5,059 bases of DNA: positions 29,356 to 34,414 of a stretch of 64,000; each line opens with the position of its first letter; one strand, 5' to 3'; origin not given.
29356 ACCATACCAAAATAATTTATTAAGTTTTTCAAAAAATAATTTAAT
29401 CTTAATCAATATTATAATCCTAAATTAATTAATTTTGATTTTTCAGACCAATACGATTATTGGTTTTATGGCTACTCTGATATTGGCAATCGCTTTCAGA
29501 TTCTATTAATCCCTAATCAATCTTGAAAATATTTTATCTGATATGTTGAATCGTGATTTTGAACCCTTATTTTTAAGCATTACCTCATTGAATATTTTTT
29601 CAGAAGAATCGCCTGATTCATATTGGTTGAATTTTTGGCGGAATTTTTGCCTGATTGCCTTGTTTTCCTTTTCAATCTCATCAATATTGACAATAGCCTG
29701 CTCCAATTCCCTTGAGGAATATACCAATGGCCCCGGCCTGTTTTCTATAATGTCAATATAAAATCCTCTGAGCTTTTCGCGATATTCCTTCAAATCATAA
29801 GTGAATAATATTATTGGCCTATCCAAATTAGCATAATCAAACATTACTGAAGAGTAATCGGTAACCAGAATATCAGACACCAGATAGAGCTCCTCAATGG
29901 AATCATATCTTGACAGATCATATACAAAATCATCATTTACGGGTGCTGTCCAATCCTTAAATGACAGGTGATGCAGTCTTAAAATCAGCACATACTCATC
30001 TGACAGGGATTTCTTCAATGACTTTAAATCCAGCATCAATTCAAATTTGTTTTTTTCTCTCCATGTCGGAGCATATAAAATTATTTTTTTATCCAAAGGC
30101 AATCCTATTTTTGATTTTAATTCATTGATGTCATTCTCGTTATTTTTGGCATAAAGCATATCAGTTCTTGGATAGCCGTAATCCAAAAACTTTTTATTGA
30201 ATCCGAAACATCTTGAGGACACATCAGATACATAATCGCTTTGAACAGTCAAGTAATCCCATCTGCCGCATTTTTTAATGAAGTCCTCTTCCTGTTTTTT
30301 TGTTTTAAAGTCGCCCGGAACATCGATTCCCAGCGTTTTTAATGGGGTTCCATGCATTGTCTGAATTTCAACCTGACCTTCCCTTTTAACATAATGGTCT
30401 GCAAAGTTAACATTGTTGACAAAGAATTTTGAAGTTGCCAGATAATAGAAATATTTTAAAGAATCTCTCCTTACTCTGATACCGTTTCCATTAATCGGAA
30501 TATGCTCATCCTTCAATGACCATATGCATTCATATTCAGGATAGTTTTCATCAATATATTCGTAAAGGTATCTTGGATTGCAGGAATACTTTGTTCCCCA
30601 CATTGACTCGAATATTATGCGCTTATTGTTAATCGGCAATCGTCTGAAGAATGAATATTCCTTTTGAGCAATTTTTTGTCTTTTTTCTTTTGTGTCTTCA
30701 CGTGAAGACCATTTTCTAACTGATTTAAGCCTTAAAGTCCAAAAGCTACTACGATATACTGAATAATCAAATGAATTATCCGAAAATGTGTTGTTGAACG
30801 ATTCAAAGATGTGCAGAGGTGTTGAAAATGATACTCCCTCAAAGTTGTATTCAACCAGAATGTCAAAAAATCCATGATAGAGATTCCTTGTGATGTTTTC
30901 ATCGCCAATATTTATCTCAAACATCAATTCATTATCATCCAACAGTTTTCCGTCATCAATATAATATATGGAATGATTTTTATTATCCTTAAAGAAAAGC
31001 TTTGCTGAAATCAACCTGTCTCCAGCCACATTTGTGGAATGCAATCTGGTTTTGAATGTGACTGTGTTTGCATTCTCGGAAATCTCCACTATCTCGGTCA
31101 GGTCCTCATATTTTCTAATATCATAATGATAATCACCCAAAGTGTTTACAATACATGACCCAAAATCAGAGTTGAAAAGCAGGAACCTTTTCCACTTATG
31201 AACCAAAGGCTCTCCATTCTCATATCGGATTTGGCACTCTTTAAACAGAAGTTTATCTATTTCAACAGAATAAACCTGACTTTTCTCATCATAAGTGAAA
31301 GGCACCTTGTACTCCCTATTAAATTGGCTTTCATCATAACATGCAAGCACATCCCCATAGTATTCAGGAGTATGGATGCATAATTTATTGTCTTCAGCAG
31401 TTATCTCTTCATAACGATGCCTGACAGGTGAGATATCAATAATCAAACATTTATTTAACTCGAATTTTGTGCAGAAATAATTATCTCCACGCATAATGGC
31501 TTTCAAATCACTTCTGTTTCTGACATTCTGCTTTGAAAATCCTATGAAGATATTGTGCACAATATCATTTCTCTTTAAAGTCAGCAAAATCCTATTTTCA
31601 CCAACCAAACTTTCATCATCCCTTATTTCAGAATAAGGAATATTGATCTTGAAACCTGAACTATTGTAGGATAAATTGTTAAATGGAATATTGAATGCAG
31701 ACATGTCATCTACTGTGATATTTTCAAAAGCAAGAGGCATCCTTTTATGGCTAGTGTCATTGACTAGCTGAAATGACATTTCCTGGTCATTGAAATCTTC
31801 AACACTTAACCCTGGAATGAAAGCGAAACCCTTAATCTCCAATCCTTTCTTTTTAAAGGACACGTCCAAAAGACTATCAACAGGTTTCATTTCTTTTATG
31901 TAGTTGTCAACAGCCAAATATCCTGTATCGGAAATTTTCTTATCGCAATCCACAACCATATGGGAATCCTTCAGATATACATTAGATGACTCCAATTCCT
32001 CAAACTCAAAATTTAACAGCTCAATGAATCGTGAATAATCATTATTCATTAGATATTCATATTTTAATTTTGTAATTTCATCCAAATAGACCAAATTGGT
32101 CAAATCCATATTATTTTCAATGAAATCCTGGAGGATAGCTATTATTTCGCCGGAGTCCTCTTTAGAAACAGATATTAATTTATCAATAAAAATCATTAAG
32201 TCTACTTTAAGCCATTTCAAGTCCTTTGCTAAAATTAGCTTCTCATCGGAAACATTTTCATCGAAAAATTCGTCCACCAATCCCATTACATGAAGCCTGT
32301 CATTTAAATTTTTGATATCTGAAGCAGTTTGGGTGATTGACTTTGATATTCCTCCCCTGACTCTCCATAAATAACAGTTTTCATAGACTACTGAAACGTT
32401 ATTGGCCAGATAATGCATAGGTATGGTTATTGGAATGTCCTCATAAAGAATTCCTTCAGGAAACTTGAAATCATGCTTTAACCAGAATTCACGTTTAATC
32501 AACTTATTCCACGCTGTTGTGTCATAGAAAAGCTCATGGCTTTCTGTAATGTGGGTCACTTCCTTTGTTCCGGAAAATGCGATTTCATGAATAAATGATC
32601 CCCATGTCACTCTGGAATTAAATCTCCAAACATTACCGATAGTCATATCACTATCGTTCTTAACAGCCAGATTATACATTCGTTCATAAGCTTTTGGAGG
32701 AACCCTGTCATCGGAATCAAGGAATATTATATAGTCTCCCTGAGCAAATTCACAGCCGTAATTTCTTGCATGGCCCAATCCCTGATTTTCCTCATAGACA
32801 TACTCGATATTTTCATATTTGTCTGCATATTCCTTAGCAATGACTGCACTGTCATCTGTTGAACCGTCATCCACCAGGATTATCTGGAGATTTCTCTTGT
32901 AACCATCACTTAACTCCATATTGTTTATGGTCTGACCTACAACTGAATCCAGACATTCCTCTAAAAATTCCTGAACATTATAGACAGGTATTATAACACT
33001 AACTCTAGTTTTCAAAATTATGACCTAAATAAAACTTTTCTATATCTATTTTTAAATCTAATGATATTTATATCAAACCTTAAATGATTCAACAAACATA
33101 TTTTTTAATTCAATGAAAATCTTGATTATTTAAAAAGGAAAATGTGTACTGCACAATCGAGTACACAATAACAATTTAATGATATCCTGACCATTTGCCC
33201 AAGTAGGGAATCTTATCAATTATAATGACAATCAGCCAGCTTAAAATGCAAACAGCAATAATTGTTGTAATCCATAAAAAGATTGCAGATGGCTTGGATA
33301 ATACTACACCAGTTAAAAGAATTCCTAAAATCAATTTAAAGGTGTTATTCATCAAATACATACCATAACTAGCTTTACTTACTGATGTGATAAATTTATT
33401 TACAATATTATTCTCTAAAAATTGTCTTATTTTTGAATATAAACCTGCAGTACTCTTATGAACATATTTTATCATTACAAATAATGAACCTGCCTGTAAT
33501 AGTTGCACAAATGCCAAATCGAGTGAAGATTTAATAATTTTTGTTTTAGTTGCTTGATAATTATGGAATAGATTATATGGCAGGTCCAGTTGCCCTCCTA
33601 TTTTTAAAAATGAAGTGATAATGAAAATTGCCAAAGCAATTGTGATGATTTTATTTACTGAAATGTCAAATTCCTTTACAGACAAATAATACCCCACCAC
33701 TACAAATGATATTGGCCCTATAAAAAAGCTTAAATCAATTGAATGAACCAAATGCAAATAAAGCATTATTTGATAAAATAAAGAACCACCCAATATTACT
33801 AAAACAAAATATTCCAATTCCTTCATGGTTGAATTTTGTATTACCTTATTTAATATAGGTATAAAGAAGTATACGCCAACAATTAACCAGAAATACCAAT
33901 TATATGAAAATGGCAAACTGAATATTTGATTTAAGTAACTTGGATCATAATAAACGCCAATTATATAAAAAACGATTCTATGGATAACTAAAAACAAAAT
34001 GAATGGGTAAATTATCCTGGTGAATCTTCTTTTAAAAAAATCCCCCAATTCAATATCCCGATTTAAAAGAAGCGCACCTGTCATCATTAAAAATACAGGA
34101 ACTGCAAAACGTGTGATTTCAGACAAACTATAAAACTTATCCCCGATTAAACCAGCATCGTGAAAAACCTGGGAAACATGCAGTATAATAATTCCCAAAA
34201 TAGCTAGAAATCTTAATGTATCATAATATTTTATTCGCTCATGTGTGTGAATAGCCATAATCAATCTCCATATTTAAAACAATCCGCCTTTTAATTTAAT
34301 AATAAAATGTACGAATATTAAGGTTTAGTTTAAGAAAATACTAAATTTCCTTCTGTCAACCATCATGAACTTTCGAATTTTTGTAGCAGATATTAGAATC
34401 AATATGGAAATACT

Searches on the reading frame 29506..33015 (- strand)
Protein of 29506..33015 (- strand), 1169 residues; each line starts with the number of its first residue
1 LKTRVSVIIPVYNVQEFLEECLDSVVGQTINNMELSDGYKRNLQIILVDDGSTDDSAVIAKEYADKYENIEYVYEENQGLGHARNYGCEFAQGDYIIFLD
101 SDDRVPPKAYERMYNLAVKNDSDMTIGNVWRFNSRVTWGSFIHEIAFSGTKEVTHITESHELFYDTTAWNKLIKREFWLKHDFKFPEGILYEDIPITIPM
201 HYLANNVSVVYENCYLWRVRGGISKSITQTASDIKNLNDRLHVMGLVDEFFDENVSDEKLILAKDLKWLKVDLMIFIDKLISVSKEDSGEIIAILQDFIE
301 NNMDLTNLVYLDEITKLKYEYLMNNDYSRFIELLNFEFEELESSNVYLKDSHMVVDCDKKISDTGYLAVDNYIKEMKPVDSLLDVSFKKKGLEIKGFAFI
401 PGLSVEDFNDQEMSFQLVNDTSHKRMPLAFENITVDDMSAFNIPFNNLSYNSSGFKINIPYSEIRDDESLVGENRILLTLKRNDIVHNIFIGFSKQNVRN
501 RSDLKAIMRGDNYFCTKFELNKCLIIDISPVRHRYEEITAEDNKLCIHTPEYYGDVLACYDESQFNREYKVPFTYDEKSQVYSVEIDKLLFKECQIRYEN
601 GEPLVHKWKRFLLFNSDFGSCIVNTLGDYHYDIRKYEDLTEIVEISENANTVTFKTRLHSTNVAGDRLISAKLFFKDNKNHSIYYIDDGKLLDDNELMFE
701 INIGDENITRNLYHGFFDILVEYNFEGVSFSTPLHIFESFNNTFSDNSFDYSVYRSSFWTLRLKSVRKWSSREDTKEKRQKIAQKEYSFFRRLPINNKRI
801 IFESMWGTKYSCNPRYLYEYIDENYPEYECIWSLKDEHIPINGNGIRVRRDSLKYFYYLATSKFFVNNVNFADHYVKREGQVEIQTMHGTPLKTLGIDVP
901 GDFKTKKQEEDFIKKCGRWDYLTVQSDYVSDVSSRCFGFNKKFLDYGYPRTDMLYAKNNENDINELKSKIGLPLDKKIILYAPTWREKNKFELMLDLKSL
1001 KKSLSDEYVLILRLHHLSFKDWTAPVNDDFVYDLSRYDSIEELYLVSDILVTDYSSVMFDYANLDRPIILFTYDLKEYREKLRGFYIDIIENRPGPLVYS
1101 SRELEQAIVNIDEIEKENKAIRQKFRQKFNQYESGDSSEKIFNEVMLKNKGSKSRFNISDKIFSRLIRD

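Call 11: search_protein_families(library=pfam, proteins=[window:29506-33015:-], max_evalue=0.001)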
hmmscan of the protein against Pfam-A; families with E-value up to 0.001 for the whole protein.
window:29506-33015:- (1169 aa): 4 families
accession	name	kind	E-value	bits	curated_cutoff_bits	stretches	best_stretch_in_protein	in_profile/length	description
PF04464.20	Glyphos_transf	-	5.3e-112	374.8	22.1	1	787-1146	3-366/367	CDP-Glycerol:Poly(glycerophosphate) glycerophosphotransferase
PF00535.33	Glycos_transf_2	-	5.8e-38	130.9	23.3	1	6-144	1-130/168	Glycosyl transferase family 2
PF10111.15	Glyco_tranf_2_2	-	7.9e-11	42.4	27.3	1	6-118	1-107/276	Glycosyltransferase like family 2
PF13641.12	Glyco_tranf_2_3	-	2.3e-06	28.2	27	1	4-143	2-136/230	Glycosyltransferase like family 2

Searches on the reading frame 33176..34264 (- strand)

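Call 11: search_protein_families(library=pfam, proteins=[window:33176-34264:-], max_evalue=0.001)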
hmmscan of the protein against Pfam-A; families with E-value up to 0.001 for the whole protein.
window:33176-34264:- (362 aa): 1 family
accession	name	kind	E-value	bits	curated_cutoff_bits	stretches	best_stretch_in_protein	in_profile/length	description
PF01757.29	Acyl_transf_3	-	1.2e-23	84.2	31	1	12-345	2-324/326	Acyltransferase domain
